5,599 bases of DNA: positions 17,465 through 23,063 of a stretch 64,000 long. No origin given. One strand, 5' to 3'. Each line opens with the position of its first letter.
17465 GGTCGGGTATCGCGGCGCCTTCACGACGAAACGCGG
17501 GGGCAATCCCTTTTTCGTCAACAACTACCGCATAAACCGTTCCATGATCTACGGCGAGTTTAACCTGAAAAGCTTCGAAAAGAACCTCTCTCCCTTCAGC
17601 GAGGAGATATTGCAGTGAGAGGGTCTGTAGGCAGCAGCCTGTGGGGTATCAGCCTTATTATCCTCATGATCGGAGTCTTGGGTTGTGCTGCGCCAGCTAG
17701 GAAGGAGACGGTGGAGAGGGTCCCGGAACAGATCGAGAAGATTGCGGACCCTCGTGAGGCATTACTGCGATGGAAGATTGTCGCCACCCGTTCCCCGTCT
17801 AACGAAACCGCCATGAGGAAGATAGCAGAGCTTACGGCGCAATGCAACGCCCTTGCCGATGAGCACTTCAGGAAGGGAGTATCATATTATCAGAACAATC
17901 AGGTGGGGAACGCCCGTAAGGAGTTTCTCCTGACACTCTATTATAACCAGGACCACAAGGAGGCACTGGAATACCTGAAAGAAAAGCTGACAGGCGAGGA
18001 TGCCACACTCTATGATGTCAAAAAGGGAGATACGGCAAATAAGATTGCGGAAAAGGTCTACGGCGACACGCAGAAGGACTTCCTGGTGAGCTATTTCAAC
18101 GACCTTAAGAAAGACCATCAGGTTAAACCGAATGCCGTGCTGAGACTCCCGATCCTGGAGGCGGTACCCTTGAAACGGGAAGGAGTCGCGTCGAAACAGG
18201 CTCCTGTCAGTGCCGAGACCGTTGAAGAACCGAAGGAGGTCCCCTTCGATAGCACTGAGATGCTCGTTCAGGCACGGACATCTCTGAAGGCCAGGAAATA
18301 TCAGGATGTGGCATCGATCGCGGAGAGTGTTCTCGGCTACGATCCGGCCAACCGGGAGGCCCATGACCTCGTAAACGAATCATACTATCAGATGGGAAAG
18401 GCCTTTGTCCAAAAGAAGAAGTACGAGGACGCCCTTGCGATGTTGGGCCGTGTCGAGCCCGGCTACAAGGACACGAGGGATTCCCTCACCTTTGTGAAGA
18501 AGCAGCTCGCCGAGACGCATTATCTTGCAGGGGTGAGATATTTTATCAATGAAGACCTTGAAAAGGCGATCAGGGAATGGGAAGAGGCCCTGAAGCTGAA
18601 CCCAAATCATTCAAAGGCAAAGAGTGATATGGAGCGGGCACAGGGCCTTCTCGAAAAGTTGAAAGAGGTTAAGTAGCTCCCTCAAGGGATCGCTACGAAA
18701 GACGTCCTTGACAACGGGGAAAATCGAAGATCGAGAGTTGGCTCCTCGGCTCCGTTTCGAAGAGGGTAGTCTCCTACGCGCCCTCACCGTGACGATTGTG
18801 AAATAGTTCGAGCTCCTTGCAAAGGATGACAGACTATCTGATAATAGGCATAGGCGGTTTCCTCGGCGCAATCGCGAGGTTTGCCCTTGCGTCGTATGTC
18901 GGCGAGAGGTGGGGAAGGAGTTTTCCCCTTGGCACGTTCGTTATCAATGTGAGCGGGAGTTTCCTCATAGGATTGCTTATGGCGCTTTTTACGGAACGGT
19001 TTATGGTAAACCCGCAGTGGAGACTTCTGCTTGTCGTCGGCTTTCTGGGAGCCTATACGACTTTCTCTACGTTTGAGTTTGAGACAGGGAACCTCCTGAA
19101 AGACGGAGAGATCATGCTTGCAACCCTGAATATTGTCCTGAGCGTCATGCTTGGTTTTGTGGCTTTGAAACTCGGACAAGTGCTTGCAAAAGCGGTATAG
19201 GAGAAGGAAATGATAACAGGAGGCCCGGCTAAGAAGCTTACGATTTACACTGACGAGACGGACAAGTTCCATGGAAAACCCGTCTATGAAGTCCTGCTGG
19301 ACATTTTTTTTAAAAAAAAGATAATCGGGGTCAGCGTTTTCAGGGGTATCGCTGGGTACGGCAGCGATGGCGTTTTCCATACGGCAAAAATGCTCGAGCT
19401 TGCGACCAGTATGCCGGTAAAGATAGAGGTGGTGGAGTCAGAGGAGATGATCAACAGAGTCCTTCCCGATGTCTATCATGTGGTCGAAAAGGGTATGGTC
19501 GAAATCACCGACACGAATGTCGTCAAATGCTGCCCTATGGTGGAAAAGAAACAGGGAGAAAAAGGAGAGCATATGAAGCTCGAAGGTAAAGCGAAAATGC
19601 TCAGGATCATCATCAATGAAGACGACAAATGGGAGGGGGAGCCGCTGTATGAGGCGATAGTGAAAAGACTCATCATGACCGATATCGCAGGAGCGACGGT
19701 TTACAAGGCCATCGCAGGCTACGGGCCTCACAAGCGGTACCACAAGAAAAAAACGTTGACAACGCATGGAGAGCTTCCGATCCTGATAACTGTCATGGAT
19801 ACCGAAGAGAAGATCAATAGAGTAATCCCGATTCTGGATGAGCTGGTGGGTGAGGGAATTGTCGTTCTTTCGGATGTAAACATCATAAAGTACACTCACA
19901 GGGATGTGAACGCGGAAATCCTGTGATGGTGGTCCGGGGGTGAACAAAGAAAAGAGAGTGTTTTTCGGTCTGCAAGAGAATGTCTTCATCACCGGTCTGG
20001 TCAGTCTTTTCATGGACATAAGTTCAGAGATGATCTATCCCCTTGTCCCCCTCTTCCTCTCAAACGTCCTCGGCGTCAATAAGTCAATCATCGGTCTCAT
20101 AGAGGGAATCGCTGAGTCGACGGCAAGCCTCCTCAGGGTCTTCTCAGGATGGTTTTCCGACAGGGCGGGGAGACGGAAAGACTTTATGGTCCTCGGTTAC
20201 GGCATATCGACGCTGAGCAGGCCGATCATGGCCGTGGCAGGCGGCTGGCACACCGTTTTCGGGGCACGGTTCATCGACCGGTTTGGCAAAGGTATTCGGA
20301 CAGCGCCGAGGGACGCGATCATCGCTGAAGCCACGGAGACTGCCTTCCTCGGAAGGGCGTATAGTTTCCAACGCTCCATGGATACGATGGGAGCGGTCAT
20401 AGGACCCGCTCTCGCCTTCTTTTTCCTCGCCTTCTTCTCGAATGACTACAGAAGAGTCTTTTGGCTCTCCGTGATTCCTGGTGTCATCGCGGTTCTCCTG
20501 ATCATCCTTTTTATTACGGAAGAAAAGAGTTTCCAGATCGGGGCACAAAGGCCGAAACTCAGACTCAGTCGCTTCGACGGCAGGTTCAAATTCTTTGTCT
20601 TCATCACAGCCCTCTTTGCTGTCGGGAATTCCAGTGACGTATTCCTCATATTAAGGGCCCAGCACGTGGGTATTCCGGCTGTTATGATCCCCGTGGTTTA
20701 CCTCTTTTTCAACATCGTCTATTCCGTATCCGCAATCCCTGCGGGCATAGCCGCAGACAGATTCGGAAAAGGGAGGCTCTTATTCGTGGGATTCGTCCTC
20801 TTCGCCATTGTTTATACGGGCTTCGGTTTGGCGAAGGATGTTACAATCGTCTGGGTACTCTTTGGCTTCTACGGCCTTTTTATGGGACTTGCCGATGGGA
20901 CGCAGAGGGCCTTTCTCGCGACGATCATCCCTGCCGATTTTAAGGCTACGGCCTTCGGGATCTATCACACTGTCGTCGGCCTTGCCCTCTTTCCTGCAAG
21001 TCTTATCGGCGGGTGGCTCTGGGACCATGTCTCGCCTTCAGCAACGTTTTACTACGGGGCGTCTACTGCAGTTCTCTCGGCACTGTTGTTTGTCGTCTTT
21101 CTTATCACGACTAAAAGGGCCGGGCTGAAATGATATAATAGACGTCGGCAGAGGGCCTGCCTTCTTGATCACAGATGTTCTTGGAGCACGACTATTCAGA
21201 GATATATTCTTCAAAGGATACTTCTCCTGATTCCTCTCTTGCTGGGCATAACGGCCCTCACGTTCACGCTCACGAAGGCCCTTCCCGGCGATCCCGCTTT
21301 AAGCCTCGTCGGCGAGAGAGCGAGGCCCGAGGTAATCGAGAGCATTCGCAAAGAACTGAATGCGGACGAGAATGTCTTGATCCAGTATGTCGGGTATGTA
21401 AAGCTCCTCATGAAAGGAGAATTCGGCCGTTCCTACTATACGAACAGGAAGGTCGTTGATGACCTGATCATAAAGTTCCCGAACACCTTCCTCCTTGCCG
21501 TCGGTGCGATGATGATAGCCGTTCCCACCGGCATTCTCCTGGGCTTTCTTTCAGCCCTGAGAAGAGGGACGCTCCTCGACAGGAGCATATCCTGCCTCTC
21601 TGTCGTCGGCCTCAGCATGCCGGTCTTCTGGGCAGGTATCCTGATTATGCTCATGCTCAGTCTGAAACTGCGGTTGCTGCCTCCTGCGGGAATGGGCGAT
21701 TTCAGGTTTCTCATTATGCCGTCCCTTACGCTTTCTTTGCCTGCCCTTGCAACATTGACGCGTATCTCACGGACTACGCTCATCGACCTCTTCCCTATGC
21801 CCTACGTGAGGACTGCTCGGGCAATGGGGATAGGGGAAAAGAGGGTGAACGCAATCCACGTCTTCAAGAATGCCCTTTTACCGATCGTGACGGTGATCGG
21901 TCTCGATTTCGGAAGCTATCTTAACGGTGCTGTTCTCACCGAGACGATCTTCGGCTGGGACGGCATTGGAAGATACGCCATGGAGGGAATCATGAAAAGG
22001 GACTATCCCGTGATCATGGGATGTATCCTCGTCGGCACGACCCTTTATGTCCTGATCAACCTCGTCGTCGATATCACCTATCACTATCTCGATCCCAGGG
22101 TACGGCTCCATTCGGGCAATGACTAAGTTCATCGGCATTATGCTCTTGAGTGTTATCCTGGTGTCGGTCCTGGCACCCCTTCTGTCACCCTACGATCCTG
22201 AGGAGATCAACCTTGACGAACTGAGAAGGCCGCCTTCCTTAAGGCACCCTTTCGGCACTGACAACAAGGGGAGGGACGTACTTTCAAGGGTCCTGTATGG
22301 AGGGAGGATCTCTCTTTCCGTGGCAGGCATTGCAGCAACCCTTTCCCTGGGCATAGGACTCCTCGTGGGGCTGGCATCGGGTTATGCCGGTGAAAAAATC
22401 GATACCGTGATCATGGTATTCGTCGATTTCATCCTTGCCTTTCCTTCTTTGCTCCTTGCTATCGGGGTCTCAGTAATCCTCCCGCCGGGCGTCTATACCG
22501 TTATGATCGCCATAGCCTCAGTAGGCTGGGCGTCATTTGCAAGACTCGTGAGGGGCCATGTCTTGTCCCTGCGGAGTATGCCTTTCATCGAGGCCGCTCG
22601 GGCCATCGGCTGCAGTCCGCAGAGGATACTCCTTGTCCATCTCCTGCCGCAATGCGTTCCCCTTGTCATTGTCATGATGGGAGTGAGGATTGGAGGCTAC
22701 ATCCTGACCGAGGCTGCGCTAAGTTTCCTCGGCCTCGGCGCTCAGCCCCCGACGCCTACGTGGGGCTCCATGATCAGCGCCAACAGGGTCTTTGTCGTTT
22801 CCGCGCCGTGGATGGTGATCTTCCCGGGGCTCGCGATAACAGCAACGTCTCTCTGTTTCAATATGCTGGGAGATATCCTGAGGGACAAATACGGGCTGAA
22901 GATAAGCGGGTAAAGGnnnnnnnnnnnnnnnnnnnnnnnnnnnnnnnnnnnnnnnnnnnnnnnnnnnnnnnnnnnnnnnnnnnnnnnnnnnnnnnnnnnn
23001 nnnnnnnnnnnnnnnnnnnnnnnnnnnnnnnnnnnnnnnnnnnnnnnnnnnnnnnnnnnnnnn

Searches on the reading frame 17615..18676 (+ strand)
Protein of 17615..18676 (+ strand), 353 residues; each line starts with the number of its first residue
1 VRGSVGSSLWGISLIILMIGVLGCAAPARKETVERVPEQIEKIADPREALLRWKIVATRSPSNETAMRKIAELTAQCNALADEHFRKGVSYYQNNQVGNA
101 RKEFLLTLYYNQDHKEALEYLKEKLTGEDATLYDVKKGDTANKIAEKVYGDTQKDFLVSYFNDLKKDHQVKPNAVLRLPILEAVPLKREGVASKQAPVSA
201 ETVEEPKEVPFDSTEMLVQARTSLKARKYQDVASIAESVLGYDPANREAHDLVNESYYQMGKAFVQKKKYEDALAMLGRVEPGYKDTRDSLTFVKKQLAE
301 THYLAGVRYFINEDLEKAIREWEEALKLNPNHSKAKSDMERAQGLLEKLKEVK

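Call 31: search_protein_families(library=pfam, proteins=[window:17615-18676:+], max_evalue=0.0001)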
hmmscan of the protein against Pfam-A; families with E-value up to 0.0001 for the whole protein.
window:17615-18676:+ (353 aa): 6 families
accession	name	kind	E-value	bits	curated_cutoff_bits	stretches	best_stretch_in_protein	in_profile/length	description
PF07719.23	TPR_2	-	1.2e-12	47.4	27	1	299-332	1-34/34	Tetratricopeptide repeat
PF00515.34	TPR_1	-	1e-08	35.1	27.8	0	299-332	1-34/34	Tetratricopeptide repeat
PF14559.12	TPR_19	-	1.4e-05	25.8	25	0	224-282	2-53/68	Tetratricopeptide repeat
PF13414.12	TPR_11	-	4.6e-05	23.5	26.8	0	308-331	3-26/42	TPR repeat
PF13428.12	TPR_14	-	8.2e-05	23.4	23.5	0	301-335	3-37/44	Tetratricopeptide repeat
PF13181.12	TPR_8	-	8.4e-05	22.9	25.7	0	299-332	1-34/34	Tetratricopeptide repeat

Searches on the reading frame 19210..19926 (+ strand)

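Call 31: search_protein_families(library=pfam, proteins=[window:19210-19926:+], max_evalue=0.0001)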
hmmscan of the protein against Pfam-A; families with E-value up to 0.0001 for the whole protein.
window:19210-19926:+ (238 aa): 2 families
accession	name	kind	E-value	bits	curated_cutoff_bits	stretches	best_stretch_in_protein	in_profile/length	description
PF02641.20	DUF190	-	2.8e-61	204.2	23.4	2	129-225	1-97/97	Uncharacterized ACR, COG1993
PF00543.27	P-II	-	5.3e-07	30.4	25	0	147-227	13-99/102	Nitrogen regulatory protein P-II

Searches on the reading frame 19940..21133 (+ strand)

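Call 31: search_protein_families(library=pfam, proteins=[window:19940-21133:+], max_evalue=0.0001)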
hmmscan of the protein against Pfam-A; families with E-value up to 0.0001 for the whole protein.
window:19940-21133:+ (397 aa): 1 family
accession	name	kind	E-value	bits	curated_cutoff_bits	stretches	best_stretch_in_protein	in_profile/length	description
PF07690.21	MFS_1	-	2.4e-41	142.3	33.4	2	20-199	3-181/347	Major Facilitator Superfamily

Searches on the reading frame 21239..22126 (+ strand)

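Call 31: search_protein_families(library=pfam, proteins=[window:21239-22126:+], max_evalue=0.0001)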
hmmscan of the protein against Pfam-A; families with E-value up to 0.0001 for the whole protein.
window:21239-22126:+ (295 aa): 2 families
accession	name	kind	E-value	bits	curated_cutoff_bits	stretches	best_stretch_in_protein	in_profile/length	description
PF00528.27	BPD_transp_1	-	3.3e-38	131.7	26.4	1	98-289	1-183/184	Binding-protein-dependent transport system inner membrane component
PF19300.4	BPD_transp_1_N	-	2.6e-11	44.2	23.8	1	2-86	17-113/114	Binding-prot-dependent transport system membrane comp, N-term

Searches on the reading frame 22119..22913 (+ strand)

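Call 31: search_protein_families(library=pfam, proteins=[window:22119-22913:+], max_evalue=0.0001)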
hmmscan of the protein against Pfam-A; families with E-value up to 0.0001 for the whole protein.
window:22119-22913:+ (264 aa): 2 families
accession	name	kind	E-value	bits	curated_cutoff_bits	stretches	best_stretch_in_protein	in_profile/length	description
PF00528.27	BPD_transp_1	-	2.4e-27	96.3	26.4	1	80-255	1-179/184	Binding-protein-dependent transport system inner membrane component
PF12911.12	OppC_N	-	1.3e-05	25.4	23.9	1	6-39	20-53/53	N-terminal TM domain of oligopeptide transport permease C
